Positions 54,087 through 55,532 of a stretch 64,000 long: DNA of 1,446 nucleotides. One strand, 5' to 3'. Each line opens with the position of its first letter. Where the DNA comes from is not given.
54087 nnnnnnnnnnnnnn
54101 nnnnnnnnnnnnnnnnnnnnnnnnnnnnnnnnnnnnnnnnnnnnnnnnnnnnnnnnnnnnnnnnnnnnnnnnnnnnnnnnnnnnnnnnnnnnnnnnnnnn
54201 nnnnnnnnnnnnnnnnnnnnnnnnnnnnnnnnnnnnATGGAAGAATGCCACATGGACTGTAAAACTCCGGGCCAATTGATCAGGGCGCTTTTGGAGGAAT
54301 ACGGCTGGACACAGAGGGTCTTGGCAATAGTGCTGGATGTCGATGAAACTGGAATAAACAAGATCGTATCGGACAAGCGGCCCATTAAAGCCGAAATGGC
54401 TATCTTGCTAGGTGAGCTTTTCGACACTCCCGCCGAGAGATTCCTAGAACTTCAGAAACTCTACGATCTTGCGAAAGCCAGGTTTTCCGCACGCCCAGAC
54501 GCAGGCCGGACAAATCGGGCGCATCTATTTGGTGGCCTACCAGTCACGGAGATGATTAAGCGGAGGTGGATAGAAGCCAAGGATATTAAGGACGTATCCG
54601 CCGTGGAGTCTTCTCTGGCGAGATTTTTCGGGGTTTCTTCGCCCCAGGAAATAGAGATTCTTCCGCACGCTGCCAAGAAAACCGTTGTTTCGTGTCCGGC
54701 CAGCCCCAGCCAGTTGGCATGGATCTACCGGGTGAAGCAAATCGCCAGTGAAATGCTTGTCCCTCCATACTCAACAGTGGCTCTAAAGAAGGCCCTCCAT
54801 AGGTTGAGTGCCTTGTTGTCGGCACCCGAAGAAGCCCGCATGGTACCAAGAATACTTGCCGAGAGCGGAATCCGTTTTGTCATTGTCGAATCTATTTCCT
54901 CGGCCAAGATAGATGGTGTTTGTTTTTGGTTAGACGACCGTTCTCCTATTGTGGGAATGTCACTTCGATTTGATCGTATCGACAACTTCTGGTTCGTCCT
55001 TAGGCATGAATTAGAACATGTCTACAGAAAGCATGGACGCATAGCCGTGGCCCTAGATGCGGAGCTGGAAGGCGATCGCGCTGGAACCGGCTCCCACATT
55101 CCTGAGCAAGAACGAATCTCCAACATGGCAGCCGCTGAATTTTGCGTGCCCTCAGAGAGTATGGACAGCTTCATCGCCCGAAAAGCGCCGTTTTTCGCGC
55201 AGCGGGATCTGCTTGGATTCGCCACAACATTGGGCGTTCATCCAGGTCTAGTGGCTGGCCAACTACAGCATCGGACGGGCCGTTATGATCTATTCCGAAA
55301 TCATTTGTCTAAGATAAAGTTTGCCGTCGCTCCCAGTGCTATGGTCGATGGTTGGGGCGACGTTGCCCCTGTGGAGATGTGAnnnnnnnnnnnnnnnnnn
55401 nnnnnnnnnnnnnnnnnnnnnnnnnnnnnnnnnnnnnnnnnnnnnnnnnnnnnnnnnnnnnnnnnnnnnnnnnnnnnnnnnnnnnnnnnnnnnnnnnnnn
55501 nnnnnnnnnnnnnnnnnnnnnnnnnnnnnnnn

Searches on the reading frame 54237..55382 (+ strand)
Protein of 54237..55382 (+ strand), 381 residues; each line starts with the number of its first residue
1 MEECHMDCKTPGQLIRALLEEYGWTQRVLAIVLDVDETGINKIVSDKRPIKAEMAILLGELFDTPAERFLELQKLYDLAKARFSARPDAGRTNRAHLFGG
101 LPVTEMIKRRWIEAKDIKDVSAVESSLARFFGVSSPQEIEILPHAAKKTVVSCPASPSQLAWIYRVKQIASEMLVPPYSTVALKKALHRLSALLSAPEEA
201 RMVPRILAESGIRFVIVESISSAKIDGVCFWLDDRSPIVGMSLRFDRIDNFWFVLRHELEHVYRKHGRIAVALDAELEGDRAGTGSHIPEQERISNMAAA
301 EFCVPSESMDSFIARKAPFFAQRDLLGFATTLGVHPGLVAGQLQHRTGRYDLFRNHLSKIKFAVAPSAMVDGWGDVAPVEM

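Call 39: search_protein_families(library=pfam, proteins=[window:54237-55382:+])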
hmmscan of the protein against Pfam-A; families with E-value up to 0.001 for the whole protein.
window:54237-55382:+ (381 aa): 3 families
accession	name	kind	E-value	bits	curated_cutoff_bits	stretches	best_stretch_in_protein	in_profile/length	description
PF01381.28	HTH_3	-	1.8e-06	28.4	23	1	15-67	1-53/55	Helix-turn-helix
PF06114.19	Peptidase_M78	-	6.3e-05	23.2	22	0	215-313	8-96/123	IrrE N-terminal-like domain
PF12844.13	HTH_19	-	0.00021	21.5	30.2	1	12-71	1-60/64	Helix-turn-helix domain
